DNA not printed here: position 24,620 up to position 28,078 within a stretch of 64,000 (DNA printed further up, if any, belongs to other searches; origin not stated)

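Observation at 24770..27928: Pmp-like autotransporter is a codon-usage and composition outlier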

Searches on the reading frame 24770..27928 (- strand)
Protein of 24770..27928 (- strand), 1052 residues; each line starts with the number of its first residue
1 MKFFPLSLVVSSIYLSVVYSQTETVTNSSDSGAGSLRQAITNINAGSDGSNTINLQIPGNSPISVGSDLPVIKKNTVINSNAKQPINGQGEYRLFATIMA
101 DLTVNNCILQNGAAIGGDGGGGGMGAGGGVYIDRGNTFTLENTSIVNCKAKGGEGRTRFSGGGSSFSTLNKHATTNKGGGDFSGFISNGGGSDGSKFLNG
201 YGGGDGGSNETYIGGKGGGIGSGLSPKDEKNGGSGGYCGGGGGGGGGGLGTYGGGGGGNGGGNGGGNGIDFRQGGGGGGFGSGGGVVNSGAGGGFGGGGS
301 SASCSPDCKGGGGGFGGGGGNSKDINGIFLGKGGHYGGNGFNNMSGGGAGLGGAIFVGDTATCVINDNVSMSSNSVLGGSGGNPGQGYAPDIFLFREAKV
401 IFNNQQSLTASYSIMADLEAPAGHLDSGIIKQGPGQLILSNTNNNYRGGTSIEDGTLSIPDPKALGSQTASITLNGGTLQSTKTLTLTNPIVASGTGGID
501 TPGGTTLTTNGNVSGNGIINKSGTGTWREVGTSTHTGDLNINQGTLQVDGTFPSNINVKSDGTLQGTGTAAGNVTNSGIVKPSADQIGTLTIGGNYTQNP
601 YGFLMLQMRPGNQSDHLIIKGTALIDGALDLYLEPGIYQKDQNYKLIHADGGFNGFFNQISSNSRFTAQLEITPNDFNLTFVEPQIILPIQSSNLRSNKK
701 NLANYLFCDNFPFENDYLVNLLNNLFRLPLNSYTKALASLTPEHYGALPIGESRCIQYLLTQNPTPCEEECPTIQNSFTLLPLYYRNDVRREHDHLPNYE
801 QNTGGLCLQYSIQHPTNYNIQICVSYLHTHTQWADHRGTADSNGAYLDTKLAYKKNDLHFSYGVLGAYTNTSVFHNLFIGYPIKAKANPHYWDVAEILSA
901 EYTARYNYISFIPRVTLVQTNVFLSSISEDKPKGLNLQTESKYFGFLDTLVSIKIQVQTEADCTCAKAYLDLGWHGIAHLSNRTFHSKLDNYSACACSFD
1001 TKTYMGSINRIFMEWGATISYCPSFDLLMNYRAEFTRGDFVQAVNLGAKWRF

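Call 9: search_protein_families(library=pfam, proteins=[window:24770-27928:-], max_evalue=0.01)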
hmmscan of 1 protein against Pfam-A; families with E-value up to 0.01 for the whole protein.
window:24770-27928:- (1052 aa): 1 family
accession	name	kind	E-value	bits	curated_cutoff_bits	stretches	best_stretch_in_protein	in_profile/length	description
PF12951.13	PATR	-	1.2e-11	44.9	27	2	430-459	2-30/30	Passenger-associated-transport-repeat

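Call 10: find_homologous_proteins(query=window:24773-27928:-)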
Query window:24773-27928:- (1052 aa): 759 proteins with E <= 0.001 among 8000 candidates; the best 120 are listed.
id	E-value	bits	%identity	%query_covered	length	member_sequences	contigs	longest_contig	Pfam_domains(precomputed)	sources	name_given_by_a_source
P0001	0.0e+0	1353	62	69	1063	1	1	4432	PF12951.14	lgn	-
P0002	0.0e+0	1123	52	66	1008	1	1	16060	PF12951.14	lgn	-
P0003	0.0e+0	1113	52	67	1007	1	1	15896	-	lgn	-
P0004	0.0e+0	1108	55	66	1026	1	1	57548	PF12951.14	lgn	-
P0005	0.0e+0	1098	54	66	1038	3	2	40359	PF12951.14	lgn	-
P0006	0.0e+0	1080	50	67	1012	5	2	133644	-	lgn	-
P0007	0.0e+0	1054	50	66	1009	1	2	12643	-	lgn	-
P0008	3.5e-270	918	51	66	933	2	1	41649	PF12951.14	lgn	-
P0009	7.7e-215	735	56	61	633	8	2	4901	PF12951.14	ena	-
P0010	5.3e-156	540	41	41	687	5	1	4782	-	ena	-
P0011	4.0e-144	500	51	19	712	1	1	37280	PF12951.14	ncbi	ncbi:MAG: autotransporter-associated beta strand repeat-containing protein, partial [Chlamydiales ba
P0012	1.1e-129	453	29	59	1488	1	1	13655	PF12951.14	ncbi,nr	ncbi:MAG: hypothetical protein C5B45_03910 [Chlamydiae bacterium]|nr:MAG: hypothetical protein C5B45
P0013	1.4e-117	413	31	50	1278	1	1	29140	PF12951.14,PF03797.26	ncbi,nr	ncbi:MAG TPA: autotransporter domain-containing protein [Candidatus Rhabdochlamydia sp.]|nr:autotran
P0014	4.2e-108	381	29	66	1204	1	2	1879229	PF12951.14,PF03797.26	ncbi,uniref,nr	ncbi:Autotransporter beta-domain [Candidatus Rhabdochlamydia oedothoracis]|uniref:Autotransporter be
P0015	1.3e-106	376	28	63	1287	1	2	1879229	PF12951.14,PF03797.26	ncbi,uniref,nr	ncbi:Autotransporter beta-domain [Candidatus Rhabdochlamydia oedothoracis]|uniref:Autotransporter be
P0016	5.6e-93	331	29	42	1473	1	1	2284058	PF12951.14,PF03797.26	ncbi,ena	-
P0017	1.2e-89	320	28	66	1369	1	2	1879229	PF12951.14,PF03797.26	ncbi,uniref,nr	ncbi:Autotransporter beta-domain [Candidatus Rhabdochlamydia oedothoracis]|uniref:Autotransporter be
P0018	6.0e-86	308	28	66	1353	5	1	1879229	PF12951.14,PF03797.26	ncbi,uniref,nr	ncbi:Autotransporter beta-domain [Candidatus Rhabdochlamydia oedothoracis]|uniref:Autotransporter be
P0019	1.4e-84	303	36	20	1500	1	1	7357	PF12951.14,PF03797.26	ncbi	-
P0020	1.2e-82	297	-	-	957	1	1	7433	PF12951.14,PF03797.26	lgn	-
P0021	2.1e-77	280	33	59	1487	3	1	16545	PF12951.14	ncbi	ncbi:MAG: autotransporter-associated beta strand repeat-containing protein [Candidatus Rhabdochlamyd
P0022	2.3e-72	263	36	23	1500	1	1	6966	PF12951.14,PF03797.26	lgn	-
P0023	9.2e-72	261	25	54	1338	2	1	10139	PF12951.14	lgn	-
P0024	1.7e-67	247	45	21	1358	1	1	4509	PF12951.14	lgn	-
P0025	1.0e-65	241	26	46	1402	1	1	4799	PF12951.14,PF03797.26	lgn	-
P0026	2.4e-63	233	-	-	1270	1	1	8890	PF12951.14,PF03797.26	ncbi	-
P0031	1.2e-57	214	25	55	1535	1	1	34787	PF12951.14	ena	-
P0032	1.2e-57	214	34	19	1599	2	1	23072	PF12951.14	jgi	jgi:fibronectin-binding autotransporter adhesin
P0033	2.0e-57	213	26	27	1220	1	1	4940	PF12951.14,PF03797.26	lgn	-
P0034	2.4e-57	213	36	30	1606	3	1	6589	PF12951.14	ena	-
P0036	2.6e-56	210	51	13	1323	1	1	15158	PF12951.14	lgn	-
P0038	2.5e-54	203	25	53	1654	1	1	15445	PF12951.14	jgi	jgi:autotransporter-associated beta strand protein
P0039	7.2e-54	202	30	49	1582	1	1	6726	PF12951.14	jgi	-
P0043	1.5e-53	201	37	33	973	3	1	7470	PF12951.14,PF03797.26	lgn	-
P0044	6.5e-53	198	26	44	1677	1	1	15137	PF12951.14,PF03797.26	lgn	-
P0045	8.6e-53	198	28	59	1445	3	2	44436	PF12951.14,PF03797.26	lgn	-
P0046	9.9e-53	198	30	40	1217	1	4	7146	PF12951.14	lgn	-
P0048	4.1e-51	192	28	59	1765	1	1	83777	PF12951.14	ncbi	-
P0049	1.5e-50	191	-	-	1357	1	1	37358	PF12951.14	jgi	jgi:autotransporter-associated beta strand protein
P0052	4.5e-50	189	41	22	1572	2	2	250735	PF12951.14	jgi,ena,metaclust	metaclust:\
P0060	6.8e-46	175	26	59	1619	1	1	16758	PF12951.14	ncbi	-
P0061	1.7e-45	174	26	61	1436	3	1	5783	PF12951.14,PF03797.26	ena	-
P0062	7.6e-45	172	37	22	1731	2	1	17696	PF12951.14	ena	-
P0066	1.2e-43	168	25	59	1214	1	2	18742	PF12951.14,PF03797.26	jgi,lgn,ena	jgi:autotransporter-associated beta strand protein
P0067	2.7e-43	167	-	-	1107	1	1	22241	PF12951.14,PF03797.26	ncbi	-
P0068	7.8e-43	165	37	13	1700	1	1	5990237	PF12951.14,PF13018.12,PF03797.26,PF18883.7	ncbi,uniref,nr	ncbi:Outer membrane protein IcsA autotransporter precursor [Variovorax sp. PBL-H6]|uniref:autotransp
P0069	5.9e-40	156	37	15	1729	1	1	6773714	PF12951.14,PF13018.12,PF03797.26,PF18883.7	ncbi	-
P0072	7.4e-39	152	28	60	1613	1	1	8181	PF12951.14,PF03797.26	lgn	-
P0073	1.2e-38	151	23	58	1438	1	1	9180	PF12951.14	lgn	-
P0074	3.0e-38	150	25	59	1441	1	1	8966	PF12951.14,PF03797.26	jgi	jgi:autotransporter-associated beta strand protein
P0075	1.2e-37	148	29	19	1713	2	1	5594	PF12951.14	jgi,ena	-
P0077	2.3e-37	147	52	11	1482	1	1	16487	PF12951.14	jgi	jgi:autotransporter-associated beta strand protein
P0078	3.4e-37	146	26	59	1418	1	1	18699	PF12951.14,PF03797.26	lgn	-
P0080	4.5e-37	146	24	38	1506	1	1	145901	PF12951.14,PF03797.26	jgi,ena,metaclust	metaclust:\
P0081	1.1e-36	145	-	-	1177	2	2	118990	PF12951.14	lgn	-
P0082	1.2e-36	145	25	42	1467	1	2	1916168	PF12951.14,PF03797.26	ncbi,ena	-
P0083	1.6e-36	144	29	29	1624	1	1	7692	PF12951.14,PF03797.26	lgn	-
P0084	2.7e-36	143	35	15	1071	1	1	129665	PF12951.14,PF13018.12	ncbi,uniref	ncbi:autotransporter-associated beta strand repeat-containing protein, partial [Variovorax sp. DT-64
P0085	8.2e-36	142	34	14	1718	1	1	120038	PF12951.14,PF03797.26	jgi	jgi:autotransporter-associated beta strand protein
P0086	2.1e-35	140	35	19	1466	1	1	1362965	PF12951.14,PF03797.26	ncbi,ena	-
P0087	5.3e-35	139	25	54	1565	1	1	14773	PF12951.14,PF03797.26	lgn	-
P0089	5.7e-35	139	33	23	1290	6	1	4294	PF12951.14,PF03797.26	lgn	-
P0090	7.7e-35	139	23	66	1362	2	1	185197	PF12951.14,PF03797.26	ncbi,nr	ncbi:MAG: autotransporter domain-containing protein [Chlamydiales bacterium]|nr:autotransporter doma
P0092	1.9e-34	137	31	30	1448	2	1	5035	PF12951.14,PF03797.26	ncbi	-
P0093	5.3e-34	136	25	59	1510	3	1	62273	PF12951.14,PF03797.26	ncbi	-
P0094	8.9e-34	135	24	65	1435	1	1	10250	PF12951.14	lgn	-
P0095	1.6e-33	134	35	18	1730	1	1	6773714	PF12951.14,PF13018.12,PF03797.26,PF18883.7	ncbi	-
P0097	3.1e-33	133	35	24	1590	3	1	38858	PF12951.14,PF03797.26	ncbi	-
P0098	1.8e-32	131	34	21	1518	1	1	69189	PF12951.14,PF03797.26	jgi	jgi:autotransporter-associated beta strand protein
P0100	6.3e-32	129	25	59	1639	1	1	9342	PF12951.14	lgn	-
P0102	2.3e-31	127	25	44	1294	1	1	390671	PF12951.14,PF03797.26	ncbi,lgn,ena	-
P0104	3.5e-31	126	35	12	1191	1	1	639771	PF12951.14,PF13018.12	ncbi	ncbi:autotransporter-associated beta strand repeat-containing protein, partial [Variovorax soli]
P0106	1.2e-30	125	38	24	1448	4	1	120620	PF12951.14,PF03797.26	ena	-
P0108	1.2e-30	125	29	33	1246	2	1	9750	PF12951.14,PF03797.26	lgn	-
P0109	2.9e-30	123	24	59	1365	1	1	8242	PF12951.14,PF03797.26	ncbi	-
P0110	1.6e-29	121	34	25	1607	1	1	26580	PF12951.14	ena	-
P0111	2.7e-29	120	25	58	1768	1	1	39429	PF12951.14,PF03797.26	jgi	jgi:fibronectin-binding autotransporter adhesin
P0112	5.2e-29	119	32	23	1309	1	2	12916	PF12951.14,PF03797.26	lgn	-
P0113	1.3e-28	118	32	29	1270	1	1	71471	PF12951.14,PF13018.12,PF20585.5,PF03797.26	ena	-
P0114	3.3e-28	117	24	50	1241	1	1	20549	PF12951.14,PF03797.26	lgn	-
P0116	5.8e-28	116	-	-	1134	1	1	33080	PF12951.14,PF03797.26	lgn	-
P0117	6.6e-28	116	32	29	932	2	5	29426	PF12951.14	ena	-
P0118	1.7e-27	114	25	58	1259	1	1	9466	PF12951.14,PF03797.26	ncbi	ncbi:MAG: autotransporter domain-containing protein [Chlamydiota bacterium]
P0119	2.4e-27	114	33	24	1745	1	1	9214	PF12951.14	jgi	jgi:autotransporter-associated beta strand protein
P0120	3.7e-27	113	-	-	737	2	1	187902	PF12951.14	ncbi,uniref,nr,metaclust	ncbi:autotransporter-associated beta strand repeat-containing protein [Candidatus Odyssella thessalo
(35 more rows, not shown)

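Call 11: find_related_loci(query=window:24773-27928:-, collection=genome_contigs, flank=6000)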
Query window:24773-27928:- (1052 aa) in genome_contigs; peptide patterns used: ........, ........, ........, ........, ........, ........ (x = any residue, [..] = any of these).
58 stretches matched a pattern; 1 encode a relative of the query (tblastn E <= 1e-3); 1 distinct loci.
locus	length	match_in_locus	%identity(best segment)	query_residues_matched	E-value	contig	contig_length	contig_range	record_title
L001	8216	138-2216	57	355-1052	0e+0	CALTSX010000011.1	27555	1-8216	MAG: uncultured Simkaniaceae bacterium isolate mNY24nWvNh_bin.16.MAG genome assembly, contig: NODE_304_length_27555_cov_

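Call 12: find_encoding_contigs(protein=P0001, flank=6000, max_places=3)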
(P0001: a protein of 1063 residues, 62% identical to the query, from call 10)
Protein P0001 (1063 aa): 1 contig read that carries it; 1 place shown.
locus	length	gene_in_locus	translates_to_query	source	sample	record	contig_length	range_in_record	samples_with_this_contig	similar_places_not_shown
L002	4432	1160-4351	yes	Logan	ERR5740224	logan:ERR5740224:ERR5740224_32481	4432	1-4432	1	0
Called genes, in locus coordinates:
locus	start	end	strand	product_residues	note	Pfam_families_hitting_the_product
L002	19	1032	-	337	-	PF00589:Phage_integrase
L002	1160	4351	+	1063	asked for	PF12951:PATR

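Call 13: find_encoding_contigs(protein=P0004, flank=10000, max_places=2)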
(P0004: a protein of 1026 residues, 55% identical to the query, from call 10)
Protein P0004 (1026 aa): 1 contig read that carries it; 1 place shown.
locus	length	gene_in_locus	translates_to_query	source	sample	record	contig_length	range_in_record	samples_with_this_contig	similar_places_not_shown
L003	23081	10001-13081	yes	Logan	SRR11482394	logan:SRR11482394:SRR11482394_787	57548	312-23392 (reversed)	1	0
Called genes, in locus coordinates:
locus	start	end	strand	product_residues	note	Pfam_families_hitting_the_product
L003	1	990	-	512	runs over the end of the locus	PF03219:TLC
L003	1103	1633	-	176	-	-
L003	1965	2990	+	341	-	PF01656:CbiA, PF10609:ParA, PF13614:AAA_31 (weak), PF06155:GBBH-like_N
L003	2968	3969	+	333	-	PF01297:ZnuA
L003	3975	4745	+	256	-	PF13476:AAA_23 (weak), PF00005:ABC_tran, PF02463:SMC_N (faint), PF13304:AAA_21 (weak)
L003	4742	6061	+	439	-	PF00950:ABC-3, PF01032:FecCD (weak), PF02742:Fe_dep_repr_C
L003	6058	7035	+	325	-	PF00950:ABC-3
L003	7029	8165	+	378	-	PF02670:DXP_reductoisom, PF08436:DXP_redisom_C, PF13288:DXPR_C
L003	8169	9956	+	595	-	PF02163:Peptidase_M50, PF00595:PDZ (faint), PF13180:PDZ_2 (faint), PF17820:PDZ_6 (faint), PF21558:Pept_S41_N_bact (faint)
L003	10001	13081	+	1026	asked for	PF12951:PATR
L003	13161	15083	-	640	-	PF00012:HSP70, PF06723:MreB_Mbl, PF02782:FGGY_C (weak)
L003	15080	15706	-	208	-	PF01025:GrpE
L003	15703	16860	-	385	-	PF01628:HrcA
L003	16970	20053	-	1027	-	PF05088:Bac_GDH_CD, PF00208:ELFV_dehydrog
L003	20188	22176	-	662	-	PF00122:E1-E2_ATPase, PF00702:Hydrolase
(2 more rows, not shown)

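Call 14: find_encoding_contigs(protein=P0006, flank=10000, max_places=2)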
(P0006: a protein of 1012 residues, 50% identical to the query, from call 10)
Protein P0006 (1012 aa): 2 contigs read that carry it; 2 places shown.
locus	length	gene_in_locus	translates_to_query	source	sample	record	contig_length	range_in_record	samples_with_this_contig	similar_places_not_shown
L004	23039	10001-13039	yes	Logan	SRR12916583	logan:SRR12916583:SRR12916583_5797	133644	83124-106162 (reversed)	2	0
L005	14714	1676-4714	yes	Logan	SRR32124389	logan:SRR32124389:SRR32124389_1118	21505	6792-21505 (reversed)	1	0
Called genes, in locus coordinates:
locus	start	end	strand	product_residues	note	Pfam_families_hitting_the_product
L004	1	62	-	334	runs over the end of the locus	PF01210:NAD_Gly3P_dh_N, PF07479:NAD_Gly3P_dh_C, PF20618:GPD_NAD_C_bact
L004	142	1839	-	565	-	PF13091:PLDc_2, PF09565:RE_NgoFVII (faint), PF13091:PLDc_2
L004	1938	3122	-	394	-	PF01704:UDPGP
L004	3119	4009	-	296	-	PF01075:Glyco_transf_9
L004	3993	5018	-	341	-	PF01075:Glyco_transf_9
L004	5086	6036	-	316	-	PF01223:Endonuclease_NS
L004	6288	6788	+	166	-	PF02075:RuvC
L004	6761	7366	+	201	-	PF01330:RuvA_N, PF00633:HHH (faint), PF14520:HHH_5, PF07499:RuvA_C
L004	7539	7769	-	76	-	-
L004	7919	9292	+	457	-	PF10396:TrmE_N, PF12631:MnmE_helical, PF00350:Dynamin_N (faint), PF01926:MMR_HSR1, PF02421:FeoB_N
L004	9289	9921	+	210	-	PF00730:HhH-GPD, PF00633:HHH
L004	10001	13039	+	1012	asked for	-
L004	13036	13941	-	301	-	PF02666:PS_Dcarbxylase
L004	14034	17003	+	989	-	PF07517:SecA_DEAD, PF00270:DEAD (weak), PF00271:Helicase_C (faint), PF01043:SecA_PP_bind, PF21090:P-loop_SecA, PF07516:SecA_SW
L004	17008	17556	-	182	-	-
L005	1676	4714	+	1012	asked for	-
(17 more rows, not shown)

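Call 15: find_encoding_contigs(protein=P0005, flank=10000, max_places=2)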
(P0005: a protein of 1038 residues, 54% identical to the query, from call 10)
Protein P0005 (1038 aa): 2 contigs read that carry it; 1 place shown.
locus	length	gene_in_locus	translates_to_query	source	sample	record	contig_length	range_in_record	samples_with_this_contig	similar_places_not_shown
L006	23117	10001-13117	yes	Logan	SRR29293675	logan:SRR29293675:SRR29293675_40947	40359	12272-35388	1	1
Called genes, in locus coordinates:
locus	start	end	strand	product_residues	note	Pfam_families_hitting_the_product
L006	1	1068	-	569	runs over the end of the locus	PF21710:Spt6_S1 (faint), PF00575:S1, PF13509:S1_2 (faint), PF17092:PCB_OB (faint), PF00575:S1, PF23459:S1_RRP5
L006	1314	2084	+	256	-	PF00696:AA_kinase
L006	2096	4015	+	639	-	-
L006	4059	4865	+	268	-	PF00834:Ribul_P_3_epim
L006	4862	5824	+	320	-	PF01933:CofD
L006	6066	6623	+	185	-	PF08207:EFP_N, PF01132:EFP, PF09285:Elong-fact-P_C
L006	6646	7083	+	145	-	PF00364:Biotin_lipoyl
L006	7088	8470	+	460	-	PF00289:Biotin_carb_N, PF02786:CPSase_L_D2, PF08443:RimK (weak), PF02222:ATP-grasp, PF07478:Dala_Dala_lig_C, PF02785:Biotin_carb_C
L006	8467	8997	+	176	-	PF14681:UPRTase (weak), PF00156:Pribosyltran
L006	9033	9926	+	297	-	PF00483:NTP_transferase, PF12804:NTP_transf_3 (weak)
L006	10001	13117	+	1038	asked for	PF12951:PATR (weak)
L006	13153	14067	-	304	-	PF02588:YitT_membrane, PF10035:DUF2179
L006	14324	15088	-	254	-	PF09825:BPL_N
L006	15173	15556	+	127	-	-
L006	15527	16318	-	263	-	PF01975:SurE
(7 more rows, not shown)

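Call 16: find_encoding_contigs(protein=P0002, flank=10000, max_places=2)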
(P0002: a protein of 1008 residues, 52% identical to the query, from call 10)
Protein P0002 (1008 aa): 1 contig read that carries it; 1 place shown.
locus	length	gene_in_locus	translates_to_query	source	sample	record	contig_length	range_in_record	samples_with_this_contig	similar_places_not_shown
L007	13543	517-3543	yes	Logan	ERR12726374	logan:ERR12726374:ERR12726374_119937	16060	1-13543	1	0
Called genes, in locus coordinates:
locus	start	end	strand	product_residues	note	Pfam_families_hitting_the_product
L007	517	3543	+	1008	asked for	PF12951:PATR (weak)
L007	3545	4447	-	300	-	PF02666:PS_Dcarbxylase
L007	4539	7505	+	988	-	PF07517:SecA_DEAD, PF00270:DEAD (weak), PF00271:Helicase_C (faint), PF01043:SecA_PP_bind, PF21090:P-loop_SecA, PF07516:SecA_SW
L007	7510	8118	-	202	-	-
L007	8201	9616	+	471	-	PF01134:GIDA, PF03486:HI0933_like (faint), PF07992:Pyr_redox_2, PF12831:FAD_oxidored (weak), PF13450:NAD_binding_8 (faint), PF13738:Pyr_redox_3, PF00070:Pyr_redox, PF02852:Pyr_redox_dim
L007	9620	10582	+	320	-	PF16881:LIAS_N (weak), PF04055:Radical_SAM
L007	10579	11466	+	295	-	PF13646:HEAT_2 (weak)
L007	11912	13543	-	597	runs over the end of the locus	PF07228:SpoIIE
